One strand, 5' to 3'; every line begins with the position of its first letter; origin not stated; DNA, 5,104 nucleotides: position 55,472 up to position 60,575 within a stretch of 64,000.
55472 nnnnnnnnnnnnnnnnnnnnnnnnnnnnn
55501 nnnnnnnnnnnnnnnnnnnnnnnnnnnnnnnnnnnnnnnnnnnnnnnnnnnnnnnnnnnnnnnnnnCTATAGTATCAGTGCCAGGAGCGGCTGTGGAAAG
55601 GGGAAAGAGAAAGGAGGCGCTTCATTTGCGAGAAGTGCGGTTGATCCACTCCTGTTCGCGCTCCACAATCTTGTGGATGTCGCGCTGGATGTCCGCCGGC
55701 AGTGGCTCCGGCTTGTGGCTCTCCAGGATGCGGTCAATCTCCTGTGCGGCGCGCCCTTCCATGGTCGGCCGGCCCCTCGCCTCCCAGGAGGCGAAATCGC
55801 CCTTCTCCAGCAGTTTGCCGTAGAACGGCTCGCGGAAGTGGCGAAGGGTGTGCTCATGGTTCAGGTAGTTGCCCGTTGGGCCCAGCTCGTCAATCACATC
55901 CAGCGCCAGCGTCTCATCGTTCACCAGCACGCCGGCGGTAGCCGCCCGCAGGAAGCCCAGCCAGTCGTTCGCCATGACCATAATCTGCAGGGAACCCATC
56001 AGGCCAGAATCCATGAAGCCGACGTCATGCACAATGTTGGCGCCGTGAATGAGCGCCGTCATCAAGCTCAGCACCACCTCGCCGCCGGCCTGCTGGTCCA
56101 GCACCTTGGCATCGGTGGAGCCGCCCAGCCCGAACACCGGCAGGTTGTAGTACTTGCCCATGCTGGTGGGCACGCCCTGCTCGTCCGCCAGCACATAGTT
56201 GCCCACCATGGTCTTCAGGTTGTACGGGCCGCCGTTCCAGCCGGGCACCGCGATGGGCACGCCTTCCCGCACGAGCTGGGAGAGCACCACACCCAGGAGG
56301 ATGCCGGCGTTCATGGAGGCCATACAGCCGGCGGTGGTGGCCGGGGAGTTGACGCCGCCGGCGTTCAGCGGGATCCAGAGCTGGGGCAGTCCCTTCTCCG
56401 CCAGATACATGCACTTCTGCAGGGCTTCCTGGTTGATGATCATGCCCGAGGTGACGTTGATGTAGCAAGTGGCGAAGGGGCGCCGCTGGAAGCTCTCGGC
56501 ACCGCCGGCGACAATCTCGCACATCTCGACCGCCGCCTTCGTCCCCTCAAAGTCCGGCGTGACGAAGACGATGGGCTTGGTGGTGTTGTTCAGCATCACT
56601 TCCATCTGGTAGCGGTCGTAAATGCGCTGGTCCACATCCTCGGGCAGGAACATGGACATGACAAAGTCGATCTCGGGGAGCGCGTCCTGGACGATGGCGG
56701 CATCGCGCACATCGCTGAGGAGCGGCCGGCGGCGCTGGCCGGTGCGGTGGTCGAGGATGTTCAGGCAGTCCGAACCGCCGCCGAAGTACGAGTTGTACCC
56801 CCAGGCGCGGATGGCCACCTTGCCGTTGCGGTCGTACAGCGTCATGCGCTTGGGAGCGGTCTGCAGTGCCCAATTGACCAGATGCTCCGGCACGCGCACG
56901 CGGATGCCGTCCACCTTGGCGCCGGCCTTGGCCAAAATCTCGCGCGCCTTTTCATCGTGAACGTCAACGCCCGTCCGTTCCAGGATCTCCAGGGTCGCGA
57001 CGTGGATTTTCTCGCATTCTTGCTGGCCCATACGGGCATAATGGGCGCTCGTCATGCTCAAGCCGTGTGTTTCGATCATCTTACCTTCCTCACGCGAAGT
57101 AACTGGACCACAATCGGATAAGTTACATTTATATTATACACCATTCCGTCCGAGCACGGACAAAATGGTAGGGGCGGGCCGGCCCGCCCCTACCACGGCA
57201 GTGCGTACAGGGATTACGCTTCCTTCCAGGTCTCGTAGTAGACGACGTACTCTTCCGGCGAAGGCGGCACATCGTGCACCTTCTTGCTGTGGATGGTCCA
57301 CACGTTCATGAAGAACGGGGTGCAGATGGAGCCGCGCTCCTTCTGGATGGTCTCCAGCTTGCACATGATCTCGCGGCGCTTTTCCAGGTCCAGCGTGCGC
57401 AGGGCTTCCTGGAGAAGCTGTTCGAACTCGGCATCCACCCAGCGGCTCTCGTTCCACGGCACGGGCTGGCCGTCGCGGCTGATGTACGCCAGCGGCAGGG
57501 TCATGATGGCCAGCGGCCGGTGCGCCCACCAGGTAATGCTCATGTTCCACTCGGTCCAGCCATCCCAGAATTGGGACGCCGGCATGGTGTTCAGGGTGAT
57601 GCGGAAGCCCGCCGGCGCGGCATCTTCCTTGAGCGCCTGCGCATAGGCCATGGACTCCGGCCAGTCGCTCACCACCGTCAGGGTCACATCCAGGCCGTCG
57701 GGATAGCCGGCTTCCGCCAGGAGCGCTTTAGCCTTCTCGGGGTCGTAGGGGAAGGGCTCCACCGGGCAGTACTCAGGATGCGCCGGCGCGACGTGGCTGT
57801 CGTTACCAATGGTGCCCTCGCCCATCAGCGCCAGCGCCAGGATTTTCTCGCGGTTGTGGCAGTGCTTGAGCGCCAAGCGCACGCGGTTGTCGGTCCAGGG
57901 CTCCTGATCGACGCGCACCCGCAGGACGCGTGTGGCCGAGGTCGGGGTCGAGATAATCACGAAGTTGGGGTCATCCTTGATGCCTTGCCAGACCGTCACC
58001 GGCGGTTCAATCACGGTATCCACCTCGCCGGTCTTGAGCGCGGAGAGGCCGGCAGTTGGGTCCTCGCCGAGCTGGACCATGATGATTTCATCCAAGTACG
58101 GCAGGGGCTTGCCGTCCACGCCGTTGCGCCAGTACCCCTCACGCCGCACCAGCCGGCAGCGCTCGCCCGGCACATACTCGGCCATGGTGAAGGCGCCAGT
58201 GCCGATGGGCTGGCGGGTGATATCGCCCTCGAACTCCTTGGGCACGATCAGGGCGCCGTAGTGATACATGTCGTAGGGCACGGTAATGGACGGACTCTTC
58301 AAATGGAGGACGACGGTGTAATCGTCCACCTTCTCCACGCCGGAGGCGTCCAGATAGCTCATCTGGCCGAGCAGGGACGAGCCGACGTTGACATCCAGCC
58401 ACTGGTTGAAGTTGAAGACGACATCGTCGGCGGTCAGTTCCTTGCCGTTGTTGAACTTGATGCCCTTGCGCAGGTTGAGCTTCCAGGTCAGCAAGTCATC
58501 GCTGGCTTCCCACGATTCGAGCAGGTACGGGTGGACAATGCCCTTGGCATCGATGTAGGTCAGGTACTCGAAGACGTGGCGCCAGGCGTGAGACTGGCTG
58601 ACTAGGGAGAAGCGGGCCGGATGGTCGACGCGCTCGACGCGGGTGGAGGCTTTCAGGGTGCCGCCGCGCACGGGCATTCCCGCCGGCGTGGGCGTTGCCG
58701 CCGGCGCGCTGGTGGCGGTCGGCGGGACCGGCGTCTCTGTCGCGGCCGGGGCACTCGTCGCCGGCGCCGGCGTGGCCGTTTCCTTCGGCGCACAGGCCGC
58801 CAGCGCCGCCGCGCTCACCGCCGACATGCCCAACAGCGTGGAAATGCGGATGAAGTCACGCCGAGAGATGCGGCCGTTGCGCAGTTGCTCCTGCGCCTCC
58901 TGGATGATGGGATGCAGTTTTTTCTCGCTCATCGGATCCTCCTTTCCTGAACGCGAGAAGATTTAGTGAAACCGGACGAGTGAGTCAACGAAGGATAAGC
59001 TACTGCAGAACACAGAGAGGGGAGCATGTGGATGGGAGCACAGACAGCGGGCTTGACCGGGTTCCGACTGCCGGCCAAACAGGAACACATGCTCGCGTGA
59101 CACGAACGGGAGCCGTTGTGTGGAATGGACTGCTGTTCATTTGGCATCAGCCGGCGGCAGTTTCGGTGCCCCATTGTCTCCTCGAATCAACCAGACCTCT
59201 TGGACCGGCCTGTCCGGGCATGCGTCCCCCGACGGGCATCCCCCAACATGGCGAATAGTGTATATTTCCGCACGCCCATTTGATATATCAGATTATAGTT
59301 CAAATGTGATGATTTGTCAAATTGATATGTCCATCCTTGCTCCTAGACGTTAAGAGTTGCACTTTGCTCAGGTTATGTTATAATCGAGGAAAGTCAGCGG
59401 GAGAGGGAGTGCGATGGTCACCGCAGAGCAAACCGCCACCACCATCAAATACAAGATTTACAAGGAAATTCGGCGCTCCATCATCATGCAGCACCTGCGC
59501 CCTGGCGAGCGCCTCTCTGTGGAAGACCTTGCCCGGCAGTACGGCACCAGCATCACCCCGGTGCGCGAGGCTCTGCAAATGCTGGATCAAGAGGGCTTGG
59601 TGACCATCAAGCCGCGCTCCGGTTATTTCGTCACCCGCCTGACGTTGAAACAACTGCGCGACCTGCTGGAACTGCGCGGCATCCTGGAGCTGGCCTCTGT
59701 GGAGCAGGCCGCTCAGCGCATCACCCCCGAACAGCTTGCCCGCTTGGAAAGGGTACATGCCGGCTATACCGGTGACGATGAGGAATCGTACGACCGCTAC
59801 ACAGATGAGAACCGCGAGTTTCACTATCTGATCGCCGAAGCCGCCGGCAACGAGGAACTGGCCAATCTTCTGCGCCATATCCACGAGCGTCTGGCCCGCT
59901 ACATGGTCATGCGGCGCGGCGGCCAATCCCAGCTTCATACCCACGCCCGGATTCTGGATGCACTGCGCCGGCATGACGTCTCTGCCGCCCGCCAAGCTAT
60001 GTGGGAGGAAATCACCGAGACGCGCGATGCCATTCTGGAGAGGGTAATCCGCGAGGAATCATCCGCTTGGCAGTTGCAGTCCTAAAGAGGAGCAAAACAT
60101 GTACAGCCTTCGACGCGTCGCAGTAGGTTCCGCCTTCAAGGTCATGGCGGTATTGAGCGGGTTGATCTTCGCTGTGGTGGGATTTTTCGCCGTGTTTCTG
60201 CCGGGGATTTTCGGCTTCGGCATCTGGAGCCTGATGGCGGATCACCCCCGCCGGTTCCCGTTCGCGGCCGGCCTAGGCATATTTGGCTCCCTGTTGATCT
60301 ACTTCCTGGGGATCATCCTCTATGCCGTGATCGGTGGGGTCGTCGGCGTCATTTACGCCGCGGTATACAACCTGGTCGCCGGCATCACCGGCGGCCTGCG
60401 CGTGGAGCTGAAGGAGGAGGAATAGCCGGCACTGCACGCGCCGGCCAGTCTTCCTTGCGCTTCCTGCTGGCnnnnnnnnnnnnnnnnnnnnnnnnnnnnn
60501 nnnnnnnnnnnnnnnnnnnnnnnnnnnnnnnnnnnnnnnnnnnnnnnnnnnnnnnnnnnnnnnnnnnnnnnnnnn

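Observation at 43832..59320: Candidate new catabolic pathway: import, demethylation, gamma-elimination and quinone-linked oxidation of a methylated amino-acid/glycerol conjugate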

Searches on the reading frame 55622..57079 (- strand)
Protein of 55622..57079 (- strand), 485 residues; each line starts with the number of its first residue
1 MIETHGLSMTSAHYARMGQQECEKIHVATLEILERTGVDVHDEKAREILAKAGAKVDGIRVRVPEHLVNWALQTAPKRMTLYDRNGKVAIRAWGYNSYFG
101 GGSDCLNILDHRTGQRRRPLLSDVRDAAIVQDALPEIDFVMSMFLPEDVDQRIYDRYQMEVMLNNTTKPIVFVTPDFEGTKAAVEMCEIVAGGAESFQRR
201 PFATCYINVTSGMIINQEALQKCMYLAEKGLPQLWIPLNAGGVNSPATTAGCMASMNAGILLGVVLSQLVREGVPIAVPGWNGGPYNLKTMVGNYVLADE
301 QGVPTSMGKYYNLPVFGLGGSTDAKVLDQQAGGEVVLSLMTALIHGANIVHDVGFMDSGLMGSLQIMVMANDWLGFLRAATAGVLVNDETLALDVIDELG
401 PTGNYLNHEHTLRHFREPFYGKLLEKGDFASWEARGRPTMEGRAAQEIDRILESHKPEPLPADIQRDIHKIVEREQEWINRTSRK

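Call 3: search_protein_families(library=pfam, proteins=[window:55622-57079:-])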
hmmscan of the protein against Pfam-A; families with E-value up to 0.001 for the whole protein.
window:55622-57079:- (485 aa): 1 family
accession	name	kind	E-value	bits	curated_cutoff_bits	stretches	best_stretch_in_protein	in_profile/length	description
PF06253.16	MTTB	-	4.8e-81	272.7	25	1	10-476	27-496/500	Trimethylamine methyltransferase (MTTB)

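Call 5: search_protein_families(library=ncbifam, proteins=[window:55622-57079:-], max_evalue=0.00001)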
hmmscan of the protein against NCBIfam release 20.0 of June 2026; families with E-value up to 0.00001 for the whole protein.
window:55622-57079:- (485 aa): 1 family
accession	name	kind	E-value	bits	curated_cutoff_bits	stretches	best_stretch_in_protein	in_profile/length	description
TIGR02369.2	trimeth_pyl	equivalog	4.9e-106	355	525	1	18-474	7-467/469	[trimethylamine--corrinoid protein] Co-methyltransferase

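Call 37: search_solved_structures(query=window:55622-57079:-, max_evalue=0.00001)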
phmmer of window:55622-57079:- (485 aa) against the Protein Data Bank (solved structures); distinct sequences matched with E-value up to 0.00001: 5.
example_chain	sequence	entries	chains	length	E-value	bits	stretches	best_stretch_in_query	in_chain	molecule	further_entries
7xcm_A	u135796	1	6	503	3.2e-49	171.1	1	20-475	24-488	Trimethylamine methyltransferase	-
7xcl_A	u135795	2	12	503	3.6e-49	170.9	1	20-475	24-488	Trimethylamine methyltransferase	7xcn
9yce_A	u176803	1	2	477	3.7e-45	157.7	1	16-472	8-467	Glycine betaine methyltransferase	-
2qne_A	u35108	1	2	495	3.9e-45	157.6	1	16-472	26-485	Putative methyltransferase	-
4yyc_A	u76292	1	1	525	2.5e-34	122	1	30-461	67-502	Putative trimethylamine methyltransferase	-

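Call 58: search_solved_structures(query=window:55622-57079:-, max_evalue=1e-40, show_alignments=3)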
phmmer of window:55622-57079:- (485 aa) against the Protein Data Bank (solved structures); distinct sequences matched with E-value up to 1e-40: 4.
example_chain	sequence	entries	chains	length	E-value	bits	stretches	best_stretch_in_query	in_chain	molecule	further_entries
7xcm_A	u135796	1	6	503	3.2e-49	171.1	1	20-475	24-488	Trimethylamine methyltransferase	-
7xcl_A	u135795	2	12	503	3.6e-49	170.9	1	20-475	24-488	Trimethylamine methyltransferase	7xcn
9yce_A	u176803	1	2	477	3.7e-45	157.7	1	16-472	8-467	Glycine betaine methyltransferase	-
2qne_A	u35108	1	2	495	3.9e-45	157.6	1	16-472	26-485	Putative methyltransferase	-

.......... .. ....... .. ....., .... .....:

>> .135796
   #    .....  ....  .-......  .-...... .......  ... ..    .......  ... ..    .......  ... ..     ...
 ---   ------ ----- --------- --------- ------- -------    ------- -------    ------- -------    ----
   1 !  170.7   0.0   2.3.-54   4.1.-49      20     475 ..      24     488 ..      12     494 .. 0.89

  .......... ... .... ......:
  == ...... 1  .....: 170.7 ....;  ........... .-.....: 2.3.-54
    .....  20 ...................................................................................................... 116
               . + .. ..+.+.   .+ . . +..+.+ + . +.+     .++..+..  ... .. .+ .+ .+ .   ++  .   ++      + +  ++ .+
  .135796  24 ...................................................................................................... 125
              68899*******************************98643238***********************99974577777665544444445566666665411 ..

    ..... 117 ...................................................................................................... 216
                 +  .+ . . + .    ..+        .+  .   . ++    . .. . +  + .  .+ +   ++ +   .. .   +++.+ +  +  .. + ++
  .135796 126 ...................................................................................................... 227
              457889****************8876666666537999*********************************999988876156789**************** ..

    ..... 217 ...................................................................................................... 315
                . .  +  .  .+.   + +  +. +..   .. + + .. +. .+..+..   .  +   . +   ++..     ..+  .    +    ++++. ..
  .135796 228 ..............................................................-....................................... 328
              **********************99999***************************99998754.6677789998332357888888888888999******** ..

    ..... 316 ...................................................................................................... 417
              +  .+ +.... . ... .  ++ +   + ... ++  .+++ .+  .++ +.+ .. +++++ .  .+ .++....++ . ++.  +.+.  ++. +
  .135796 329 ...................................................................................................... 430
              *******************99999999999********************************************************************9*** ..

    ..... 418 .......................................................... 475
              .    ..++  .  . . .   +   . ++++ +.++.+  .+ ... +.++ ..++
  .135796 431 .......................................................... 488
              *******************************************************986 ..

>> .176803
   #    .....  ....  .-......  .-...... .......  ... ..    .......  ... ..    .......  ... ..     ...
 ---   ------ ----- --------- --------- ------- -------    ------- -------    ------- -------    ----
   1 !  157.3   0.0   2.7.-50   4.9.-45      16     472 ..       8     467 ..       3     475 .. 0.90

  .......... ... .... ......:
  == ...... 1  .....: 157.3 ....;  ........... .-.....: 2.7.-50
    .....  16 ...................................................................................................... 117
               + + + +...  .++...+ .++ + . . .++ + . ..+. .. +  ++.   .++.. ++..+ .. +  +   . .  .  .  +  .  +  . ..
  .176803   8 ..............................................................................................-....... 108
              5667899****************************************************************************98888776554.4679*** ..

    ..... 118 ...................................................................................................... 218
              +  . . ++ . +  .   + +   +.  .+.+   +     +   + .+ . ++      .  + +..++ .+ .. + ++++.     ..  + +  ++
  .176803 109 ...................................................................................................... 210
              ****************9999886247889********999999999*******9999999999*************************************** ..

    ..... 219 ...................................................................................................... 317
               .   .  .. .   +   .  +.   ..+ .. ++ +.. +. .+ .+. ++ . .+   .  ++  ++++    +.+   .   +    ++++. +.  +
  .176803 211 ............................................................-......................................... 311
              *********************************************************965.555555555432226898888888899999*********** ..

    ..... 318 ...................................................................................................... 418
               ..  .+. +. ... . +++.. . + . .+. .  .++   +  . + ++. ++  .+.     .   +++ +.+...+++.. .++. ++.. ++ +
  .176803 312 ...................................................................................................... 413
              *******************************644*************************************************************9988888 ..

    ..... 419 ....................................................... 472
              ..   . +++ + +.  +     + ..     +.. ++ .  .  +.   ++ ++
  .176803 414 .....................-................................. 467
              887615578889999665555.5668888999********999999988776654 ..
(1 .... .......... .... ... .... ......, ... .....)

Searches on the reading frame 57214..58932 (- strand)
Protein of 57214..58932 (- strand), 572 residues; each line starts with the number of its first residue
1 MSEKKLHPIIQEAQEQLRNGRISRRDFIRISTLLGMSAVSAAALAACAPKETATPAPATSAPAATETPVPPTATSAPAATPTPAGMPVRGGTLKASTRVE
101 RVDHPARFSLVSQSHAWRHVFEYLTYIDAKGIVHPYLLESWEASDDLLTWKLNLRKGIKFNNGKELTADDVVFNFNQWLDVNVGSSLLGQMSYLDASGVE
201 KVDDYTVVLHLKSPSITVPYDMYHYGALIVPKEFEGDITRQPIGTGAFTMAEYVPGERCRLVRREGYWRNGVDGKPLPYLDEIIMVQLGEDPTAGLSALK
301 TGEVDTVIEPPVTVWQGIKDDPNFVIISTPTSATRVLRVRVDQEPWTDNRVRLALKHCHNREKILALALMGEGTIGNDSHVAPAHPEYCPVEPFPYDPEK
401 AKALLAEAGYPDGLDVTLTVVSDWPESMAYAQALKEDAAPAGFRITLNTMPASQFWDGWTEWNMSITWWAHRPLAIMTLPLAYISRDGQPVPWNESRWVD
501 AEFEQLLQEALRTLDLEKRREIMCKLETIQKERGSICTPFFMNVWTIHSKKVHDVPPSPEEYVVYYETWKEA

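Call 3: search_protein_families(library=pfam, proteins=[window:57214-58932:-])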
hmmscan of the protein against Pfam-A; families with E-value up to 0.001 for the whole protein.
window:57214-58932:- (572 aa): 1 family
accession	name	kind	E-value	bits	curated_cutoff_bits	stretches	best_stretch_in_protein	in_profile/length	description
PF00496.27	SBP_bac_5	-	2.7e-84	283.8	32.4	1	133-470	2-347/368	Bacterial extracellular solute-binding proteins, family 5 Middle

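Call 5: search_protein_families(library=ncbifam, proteins=[window:57214-58932:-], max_evalue=0.00001)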
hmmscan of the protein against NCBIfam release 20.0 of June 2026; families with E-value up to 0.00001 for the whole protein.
window:57214-58932:- (572 aa): 11 families
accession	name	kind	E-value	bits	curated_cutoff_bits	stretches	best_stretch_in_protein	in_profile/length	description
NF045468.1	Opp5A_nikA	equivalog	5.3e-39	134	600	1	120-564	44-481/488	nickel ABC transporter substrate-binding protein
NF011942.0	PRK15413.1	equivalog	6.1e-34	117.6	594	1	121-519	59-460/512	glutathione ABC transporter substrate-binding protein GsiB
NF045467.1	Opp4A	equivalog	1.3e-33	116.1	650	1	75-412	28-382/556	oligopeptide ABC transporter substrate-binding protein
TIGR02294.1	nickel_nikA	equivalog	1.9e-33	115.8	393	1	115-415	30-332/501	nickel ABC transporter substrate-binding protein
NF011689.0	PRK15109.1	equivalog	2.1e-29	102.6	560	1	134-529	80-497/547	ABC transporter substrate-binding protein SapA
NF043070.1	DppA_dipep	equivalog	4.3e-24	85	1005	1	132-533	73-497/535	dipeptide ABC transporter periplasmic-binding protein DppA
NF011684.0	PRK15104.1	equivalog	2.2e-21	76.2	947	1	104-542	53-510/543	oligopeptide ABC transporter substrate-binding protein OppA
TIGR04028.1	SBP_KPN_01854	hypoth_equivalog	4.7e-19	68.3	468.5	1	123-415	33-336/509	TIGR04028 family ABC transporter substrate-binding protein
NF047575.1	opine_bind_CntA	exception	4.4e-16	58.5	800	1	120-411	65-361/535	staphylopine-dependent metal ABC transporter substrate-binding lipoprotein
NF010149.0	PRK13626.1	equivalog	5.9e-12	45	476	1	112-251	142-274/552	HTH-type transcriptional regulator SgrR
NF007287.0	PRK09755.1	equivalog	1.1e-09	37.7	1098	1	119-537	62-498/535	ABC transporter substrate-binding protein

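Call 38: search_solved_structures(query=window:57214-58932:-, max_evalue=1e-20)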
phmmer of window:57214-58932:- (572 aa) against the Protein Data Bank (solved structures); distinct sequences matched with E-value up to 1e-20: 32.
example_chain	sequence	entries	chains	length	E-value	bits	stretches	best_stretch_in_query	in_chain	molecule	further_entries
8upi_A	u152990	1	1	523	9.3e-39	136.4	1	131-452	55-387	Peptide ABC transporter substrate-binding protein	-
5u4o_A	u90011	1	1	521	1.3e-35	126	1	101-532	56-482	ABC transporter substrate-binding protein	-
1uqw_A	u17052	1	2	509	5.4e-32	114.1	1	121-529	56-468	PUTATIVE BINDING PROTEIN YLIB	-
3tpa_A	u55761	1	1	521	7.6e-30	107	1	128-566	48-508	Heme-binding protein A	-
8z1z_F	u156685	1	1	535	1.5e-27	99.4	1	133-533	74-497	Dipeptide-binding protein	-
6tfq_A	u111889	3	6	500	1.9e-27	99.1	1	134-457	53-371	ABC transporter substrate-binding protein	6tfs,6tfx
1dpp_A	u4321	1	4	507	7.5e-27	97.1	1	133-533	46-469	DIPEPTIDE BINDING PROTEIN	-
8z1y_F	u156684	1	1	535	8.9e-27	96.9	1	133-533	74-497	Dipeptide-binding protein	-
1dpe_A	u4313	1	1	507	1.2e-26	96.4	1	133-533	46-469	DIPEPTIDE-BINDING PROTEIN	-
3m8u_A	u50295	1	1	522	1.5e-26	96.2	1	131-568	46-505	Heme-binding protein A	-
7kz8_A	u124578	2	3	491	7e-26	93.9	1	114-475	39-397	Peptide/nickel transport system substrate-binding protein AapF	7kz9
6hlx_A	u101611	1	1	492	1.9e-24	89.2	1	129-449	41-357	AgaA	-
1xoc_A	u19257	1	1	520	2.3e-24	88.9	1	78-412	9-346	Oligopeptide-binding protein appA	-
3t66_A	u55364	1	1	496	9.6e-24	86.8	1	121-410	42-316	Nickel ABC transporter (Nickel-binding protein)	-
8efz_A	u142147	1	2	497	4.9e-23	84.5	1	111-415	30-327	Extracellular solute-binding protein family 5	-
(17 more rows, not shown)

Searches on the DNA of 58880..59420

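Call 43: search_rna_families(source=window, start=58880, end=59420, threshold=evalue, max_evalue=1)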
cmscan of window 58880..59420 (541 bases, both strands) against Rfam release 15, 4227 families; matches with E-value up to 1: 0.
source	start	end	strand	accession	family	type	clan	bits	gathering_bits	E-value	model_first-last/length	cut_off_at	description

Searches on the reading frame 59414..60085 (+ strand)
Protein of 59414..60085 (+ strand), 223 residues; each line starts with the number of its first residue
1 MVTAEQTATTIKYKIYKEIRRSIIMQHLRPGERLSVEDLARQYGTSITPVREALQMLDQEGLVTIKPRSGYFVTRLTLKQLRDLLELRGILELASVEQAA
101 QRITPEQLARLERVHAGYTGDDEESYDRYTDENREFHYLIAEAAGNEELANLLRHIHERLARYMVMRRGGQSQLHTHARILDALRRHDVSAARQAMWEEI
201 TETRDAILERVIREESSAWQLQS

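Call 4: search_protein_families(library=pfam, proteins=[window:59414-60085:+])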
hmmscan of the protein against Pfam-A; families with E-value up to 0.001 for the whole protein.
window:59414-60085:+ (223 aa): 4 families
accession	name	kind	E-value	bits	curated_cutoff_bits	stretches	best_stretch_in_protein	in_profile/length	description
PF07729.17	FCD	-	7.5e-24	85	24.3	1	83-198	1-121/125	FCD domain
PF00392.27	GntR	-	5.1e-20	71.3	27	1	14-73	4-64/64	Bacterial regulatory proteins, gntR family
PF13412.12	HTH_24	-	0.00018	21.4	21.9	1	31-64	15-48/48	Winged helix-turn-helix DNA-binding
PF25212.1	HVO_A0114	-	0.00055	20.1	27.6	0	21-66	24-69/84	HVO_A0114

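Call 5: search_protein_families(library=ncbifam, proteins=[window:59414-60085:+], max_evalue=0.00001)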
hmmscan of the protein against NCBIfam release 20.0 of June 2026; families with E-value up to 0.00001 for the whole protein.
window:59414-60085:+ (223 aa): 14 families
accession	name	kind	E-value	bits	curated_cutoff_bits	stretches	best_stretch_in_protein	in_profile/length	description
TIGR03338.1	phnR_burk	equivalog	1.3e-26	93.5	271.5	1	14-204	15-210/212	phosphonate utilization associated transcriptional regulator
NF008504.0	PRK11414.1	equivalog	6.8e-18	65.2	225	1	12-198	13-206/221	GntR family transcriptional regulator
NF003011.0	PRK03837.1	subfamily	4.7e-16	59.1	260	1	79-204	102-230/241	transcriptional regulator NanR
NF007741.0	PRK10421.1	equivalog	3.3e-15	56.2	311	2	83-205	100-231/262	transcriptional regulator LldR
NF008576.0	PRK11534.1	equivalog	2.5e-13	50.2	218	1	10-165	7-167/225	DNA-binding transcriptional regulator CsiR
NF007001.0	PRK09464.1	equivalog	3e-11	43.4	330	1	11-216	11-240/254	pyruvate dehydrogenase complex transcriptional repressor PdhR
NF052282.1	PLP_TF_PdxR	equivalog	3.4e-11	42.9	320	1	14-80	5-72/448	MocR-like pyridoxine biosynthesis transcription factor PdxR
NF008571.0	PRK11523.1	equivalog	3.7e-11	43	396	1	15-208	13-226/258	transcriptional regulator ExuR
NF007588.0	PRK10225.1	equivalog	6.5e-11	42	442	1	14-209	13-233/257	Uxu operon transcriptional regulator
TIGR02018.2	his_ut_repres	equivalog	4.7e-08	32.7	220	1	14-90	3-78/226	histidine utilization transcriptional repressor HutC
NF007442.0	PRK09990.1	equivalog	2.5e-07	30.4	301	0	8-210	8-238/256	transcriptional regulator GlcC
TIGR03337.1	phnR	equivalog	5.5e-07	29.5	296.75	1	14-76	5-68/231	phosphonate utilization transcriptional regulator PhnR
NF052285.1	GABA_TF_GabR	exception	1.3e-06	27.5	600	1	14-78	3-68/456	MocR-like transcriptional regulator GabR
TIGR02404.1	trehalos_R_Bsub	equivalog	2.1e-06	27.6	211.95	1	14-73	4-64/233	trehalose operon repressor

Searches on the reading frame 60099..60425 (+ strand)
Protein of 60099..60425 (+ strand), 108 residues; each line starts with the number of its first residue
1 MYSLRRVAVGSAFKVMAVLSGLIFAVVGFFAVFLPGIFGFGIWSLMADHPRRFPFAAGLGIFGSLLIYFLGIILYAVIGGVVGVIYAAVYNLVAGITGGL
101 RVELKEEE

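Call 63: search_protein_families(library=pfam, proteins=[window:60099-60425:+], max_evalue=0.001)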
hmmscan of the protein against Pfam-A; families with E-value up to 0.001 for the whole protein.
window:60099-60425:+ (108 aa): 1 family
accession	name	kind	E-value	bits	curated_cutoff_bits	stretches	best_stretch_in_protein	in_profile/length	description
PF12089.13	DUF3566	-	0.00027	21.7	22.2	0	3-106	7-118/118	Transmembrane domain of unknown function (DUF3566)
